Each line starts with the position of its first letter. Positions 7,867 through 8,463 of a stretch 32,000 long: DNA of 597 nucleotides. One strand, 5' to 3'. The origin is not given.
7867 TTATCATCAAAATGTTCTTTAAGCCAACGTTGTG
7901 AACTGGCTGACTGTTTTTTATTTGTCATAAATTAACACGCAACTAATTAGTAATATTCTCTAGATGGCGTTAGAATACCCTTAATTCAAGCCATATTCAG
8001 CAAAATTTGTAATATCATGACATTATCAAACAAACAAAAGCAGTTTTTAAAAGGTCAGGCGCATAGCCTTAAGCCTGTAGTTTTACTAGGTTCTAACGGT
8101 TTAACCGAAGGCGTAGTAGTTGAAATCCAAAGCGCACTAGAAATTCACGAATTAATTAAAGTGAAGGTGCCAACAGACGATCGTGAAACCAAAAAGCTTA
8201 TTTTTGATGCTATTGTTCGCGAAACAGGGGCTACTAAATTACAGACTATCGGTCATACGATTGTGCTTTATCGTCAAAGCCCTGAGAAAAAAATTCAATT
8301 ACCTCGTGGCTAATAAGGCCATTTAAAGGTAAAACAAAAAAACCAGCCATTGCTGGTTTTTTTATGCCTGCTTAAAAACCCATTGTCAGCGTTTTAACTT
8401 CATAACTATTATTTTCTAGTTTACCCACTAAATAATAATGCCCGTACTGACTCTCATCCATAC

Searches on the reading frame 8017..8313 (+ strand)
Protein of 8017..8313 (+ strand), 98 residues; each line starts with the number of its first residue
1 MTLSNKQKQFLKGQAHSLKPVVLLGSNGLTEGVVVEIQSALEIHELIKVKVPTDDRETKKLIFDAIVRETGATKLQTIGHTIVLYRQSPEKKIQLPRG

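Call 5: search_protein_families(library=pfam, proteins=[window:8017-8313:+], max_evalue=0.01)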
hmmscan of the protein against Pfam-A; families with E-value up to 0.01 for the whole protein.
window:8017-8313:+ (98 aa): 1 family
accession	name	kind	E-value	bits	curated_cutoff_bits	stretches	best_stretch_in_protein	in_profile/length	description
PF01985.26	CRS1_YhbY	-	7.4e-28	97.1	27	1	3-86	1-84/84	CRS1 / YhbY (CRM) domain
